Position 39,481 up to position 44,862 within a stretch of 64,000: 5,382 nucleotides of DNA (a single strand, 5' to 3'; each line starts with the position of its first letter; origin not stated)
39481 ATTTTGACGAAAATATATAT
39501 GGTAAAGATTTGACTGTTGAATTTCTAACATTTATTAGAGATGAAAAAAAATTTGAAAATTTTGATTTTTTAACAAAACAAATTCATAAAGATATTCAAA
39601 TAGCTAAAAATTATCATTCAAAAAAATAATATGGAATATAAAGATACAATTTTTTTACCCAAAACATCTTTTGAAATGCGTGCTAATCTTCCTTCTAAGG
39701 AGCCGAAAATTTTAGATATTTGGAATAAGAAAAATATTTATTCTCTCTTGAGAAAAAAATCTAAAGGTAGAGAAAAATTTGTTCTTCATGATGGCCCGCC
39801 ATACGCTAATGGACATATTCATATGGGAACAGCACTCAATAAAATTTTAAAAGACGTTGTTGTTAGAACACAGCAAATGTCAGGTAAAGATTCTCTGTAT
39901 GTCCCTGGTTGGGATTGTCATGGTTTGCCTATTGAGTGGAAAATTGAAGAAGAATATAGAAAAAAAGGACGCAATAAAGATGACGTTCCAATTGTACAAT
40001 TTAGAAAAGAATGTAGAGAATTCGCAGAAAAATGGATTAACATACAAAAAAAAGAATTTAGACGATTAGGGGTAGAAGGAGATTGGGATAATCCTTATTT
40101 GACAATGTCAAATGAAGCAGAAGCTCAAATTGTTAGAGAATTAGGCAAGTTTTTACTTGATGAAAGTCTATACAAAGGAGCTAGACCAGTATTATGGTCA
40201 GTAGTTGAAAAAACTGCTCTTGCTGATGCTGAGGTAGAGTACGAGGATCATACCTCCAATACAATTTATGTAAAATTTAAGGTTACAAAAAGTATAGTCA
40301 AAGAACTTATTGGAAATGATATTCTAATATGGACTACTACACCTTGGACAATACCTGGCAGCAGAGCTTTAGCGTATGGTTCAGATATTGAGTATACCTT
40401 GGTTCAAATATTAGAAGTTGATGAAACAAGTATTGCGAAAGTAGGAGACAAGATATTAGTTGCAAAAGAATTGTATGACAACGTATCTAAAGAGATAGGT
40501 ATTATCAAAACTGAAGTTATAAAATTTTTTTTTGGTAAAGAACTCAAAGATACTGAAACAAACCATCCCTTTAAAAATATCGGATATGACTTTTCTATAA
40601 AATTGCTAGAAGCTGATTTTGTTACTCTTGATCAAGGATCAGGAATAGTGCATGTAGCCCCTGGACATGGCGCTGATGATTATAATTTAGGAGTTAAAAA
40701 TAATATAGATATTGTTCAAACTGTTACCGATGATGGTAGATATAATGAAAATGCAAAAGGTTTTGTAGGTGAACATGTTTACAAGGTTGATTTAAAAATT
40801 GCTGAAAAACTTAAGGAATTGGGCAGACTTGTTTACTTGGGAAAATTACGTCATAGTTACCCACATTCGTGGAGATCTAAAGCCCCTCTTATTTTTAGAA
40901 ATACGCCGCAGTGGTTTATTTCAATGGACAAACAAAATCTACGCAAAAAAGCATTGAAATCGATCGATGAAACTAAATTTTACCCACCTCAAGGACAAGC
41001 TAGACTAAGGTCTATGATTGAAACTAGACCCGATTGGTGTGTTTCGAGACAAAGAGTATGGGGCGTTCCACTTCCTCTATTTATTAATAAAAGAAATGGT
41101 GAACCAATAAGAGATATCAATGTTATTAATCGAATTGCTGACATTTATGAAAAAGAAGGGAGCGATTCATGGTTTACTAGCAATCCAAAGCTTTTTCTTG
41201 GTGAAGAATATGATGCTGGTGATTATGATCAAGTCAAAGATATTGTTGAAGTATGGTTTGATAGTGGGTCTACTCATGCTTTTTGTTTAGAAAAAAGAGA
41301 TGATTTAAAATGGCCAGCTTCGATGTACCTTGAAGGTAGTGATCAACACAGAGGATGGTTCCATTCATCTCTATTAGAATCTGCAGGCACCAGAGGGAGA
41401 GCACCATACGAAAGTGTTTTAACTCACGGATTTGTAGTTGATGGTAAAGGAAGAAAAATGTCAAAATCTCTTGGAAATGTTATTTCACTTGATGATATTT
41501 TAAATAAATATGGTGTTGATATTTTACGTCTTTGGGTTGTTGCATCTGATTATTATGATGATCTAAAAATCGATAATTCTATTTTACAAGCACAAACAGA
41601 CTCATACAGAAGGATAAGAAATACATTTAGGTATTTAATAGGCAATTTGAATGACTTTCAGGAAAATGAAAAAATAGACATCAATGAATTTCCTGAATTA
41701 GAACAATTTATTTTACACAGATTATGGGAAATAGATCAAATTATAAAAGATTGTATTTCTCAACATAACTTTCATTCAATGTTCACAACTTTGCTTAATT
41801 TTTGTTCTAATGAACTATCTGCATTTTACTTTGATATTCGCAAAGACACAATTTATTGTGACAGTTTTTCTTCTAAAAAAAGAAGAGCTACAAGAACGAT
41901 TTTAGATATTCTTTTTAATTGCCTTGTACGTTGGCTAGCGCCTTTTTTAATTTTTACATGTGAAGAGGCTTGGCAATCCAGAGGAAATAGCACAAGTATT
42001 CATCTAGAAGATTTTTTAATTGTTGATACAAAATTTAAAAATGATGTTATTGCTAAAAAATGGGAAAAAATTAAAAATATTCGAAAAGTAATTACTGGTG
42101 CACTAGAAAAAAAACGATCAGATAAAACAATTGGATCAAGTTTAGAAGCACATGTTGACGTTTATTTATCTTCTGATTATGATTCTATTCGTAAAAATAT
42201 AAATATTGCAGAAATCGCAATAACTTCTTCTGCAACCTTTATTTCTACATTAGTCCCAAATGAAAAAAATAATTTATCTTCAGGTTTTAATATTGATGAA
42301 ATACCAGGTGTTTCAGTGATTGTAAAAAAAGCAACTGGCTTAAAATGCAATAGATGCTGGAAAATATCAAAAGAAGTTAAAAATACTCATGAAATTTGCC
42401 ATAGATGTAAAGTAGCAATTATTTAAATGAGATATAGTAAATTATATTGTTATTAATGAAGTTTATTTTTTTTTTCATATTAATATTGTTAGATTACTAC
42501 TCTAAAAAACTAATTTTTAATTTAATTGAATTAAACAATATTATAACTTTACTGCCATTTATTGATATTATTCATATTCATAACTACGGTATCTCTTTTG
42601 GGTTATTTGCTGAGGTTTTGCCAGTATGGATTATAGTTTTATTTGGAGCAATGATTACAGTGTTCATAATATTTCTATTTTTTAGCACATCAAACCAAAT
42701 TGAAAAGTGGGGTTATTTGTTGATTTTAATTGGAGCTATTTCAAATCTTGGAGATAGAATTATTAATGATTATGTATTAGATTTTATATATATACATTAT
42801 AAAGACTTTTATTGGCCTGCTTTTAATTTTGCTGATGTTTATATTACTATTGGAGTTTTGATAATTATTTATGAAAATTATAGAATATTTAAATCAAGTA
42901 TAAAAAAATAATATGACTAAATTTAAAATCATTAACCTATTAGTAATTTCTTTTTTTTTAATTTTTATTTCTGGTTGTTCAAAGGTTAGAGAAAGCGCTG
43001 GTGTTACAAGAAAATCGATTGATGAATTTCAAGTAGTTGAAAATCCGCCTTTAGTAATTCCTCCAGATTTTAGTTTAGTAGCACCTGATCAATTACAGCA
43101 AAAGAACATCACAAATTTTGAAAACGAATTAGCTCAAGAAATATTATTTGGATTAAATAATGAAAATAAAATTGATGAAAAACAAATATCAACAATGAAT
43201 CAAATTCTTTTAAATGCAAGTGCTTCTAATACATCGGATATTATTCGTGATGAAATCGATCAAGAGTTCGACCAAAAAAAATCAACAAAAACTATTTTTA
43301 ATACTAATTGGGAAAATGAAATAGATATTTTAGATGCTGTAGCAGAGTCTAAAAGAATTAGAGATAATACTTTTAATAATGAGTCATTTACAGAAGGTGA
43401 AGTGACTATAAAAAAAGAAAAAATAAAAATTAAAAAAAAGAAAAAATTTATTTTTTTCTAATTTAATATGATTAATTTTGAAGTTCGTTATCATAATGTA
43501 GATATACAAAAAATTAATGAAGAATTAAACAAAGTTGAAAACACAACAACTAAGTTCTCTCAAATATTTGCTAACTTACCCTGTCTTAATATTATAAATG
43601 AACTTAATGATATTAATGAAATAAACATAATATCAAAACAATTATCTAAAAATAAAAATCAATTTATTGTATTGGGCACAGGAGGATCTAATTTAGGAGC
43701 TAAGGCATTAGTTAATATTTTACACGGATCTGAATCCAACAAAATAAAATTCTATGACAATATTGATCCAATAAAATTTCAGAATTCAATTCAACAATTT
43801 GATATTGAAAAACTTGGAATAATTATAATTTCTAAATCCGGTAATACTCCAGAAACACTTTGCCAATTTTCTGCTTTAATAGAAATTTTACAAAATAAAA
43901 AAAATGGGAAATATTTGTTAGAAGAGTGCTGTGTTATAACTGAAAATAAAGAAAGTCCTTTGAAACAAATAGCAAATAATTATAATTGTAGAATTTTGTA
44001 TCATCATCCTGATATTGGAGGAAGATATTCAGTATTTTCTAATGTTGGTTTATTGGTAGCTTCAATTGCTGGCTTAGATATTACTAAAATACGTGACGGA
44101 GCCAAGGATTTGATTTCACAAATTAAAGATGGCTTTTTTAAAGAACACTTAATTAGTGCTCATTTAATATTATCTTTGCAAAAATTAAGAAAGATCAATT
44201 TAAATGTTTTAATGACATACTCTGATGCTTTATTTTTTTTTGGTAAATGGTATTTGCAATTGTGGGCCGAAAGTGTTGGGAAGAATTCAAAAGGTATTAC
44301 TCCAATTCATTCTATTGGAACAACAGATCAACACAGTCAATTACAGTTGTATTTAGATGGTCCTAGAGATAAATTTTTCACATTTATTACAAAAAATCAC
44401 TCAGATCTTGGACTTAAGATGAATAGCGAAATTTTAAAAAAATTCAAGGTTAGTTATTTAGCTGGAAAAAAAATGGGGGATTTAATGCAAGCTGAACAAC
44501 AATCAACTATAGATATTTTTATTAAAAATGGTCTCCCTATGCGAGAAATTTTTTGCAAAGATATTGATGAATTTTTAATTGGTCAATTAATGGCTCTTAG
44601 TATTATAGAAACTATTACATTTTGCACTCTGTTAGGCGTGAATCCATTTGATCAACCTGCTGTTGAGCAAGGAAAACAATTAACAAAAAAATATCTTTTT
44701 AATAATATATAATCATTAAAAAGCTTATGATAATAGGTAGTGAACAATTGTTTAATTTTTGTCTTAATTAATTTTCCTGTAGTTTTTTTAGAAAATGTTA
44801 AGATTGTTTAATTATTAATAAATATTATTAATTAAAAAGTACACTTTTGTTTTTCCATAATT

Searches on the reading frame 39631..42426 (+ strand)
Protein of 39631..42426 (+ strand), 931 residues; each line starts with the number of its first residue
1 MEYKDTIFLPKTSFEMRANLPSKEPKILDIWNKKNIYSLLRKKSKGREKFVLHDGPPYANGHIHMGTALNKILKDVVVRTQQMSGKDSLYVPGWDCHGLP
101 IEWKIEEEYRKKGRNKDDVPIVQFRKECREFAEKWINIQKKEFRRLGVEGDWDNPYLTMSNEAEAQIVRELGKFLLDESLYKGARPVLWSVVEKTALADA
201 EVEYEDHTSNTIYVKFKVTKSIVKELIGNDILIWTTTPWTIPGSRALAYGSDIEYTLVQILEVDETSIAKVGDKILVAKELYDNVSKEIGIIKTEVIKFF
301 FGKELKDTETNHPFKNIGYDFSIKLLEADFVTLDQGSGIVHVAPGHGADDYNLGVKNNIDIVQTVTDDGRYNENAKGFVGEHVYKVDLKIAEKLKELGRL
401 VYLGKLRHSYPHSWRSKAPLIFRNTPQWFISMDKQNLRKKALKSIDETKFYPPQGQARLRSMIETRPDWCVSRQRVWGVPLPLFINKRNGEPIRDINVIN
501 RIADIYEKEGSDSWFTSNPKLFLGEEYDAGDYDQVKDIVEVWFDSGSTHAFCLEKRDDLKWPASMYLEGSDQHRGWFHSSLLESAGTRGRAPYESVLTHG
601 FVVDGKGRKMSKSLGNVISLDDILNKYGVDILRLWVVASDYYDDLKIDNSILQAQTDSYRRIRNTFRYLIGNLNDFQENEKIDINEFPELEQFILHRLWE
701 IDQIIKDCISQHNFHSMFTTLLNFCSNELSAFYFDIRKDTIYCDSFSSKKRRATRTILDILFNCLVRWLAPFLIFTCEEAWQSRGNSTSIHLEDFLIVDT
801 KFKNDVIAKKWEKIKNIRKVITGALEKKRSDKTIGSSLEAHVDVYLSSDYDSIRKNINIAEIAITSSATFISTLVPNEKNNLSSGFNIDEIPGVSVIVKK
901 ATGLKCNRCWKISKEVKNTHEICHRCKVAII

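Call 45: search_protein_families(library=pfam, proteins=[window:39631-42426:+], max_evalue=0.00001)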
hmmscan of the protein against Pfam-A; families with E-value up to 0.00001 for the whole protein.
window:39631-42426:+ (931 aa): 5 families
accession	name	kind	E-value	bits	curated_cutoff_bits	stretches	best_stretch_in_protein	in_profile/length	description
PF00133.28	tRNA-synt_1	-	3.5e-136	454.7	22.7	1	27-648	2-414/414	tRNA synthetases class I (I, L, M and V)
PF08264.19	Anticodon_1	-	1.8e-24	86.7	25.1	1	692-842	2-146/148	Anticodon-binding domain of tRNA ligase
PF09334.17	tRNA-synt_1g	-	9.4e-23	81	20.1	1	57-203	8-136/391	tRNA synthetases class I (M)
PF01406.26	tRNA-synt_1e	-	5.9e-10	39.4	27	1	597-654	241-298/301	tRNA synthetases class I (C) catalytic domain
PF01921.24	tRNA-synt_1f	-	3.4e-08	33.2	27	0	598-667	271-340/360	tRNA synthetases class I (K)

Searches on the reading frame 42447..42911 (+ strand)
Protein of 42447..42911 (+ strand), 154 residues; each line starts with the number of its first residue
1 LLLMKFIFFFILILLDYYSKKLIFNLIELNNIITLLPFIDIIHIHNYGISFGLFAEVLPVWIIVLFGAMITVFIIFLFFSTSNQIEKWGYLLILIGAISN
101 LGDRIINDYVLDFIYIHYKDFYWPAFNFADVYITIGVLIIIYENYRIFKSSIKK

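Call 45: search_protein_families(library=pfam, proteins=[window:42447-42911:+], max_evalue=0.00001)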
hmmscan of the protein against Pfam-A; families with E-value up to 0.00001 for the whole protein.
window:42447-42911:+ (154 aa): 1 family
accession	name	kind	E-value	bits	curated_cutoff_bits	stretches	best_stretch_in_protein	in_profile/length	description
PF01252.23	Peptidase_A8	-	5.4e-29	101.6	25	1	9-143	2-139/142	Signal peptidase (SPase) II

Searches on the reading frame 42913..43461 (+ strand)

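Call 45: search_protein_families(library=pfam, proteins=[window:42913-43461:+], max_evalue=0.00001)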
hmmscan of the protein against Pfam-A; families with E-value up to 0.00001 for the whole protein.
window:42913-43461:+ (182 aa): 1 family
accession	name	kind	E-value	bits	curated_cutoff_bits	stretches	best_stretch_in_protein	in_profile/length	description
PF11233.13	DUF3035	-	6.4e-13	49.6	23.2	1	28-154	3-138/141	Protein of unknown function (DUF3035)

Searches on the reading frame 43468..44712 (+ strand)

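Call 45: search_protein_families(library=pfam, proteins=[window:43468-44712:+], max_evalue=0.00001)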
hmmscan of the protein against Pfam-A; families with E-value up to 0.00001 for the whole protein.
window:43468-44712:+ (414 aa): 1 family
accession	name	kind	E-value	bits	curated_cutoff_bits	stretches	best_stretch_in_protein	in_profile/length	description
PF00342.24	PGI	-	5.3e-25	88.4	22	1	62-408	95-464/486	Phosphoglucose isomerase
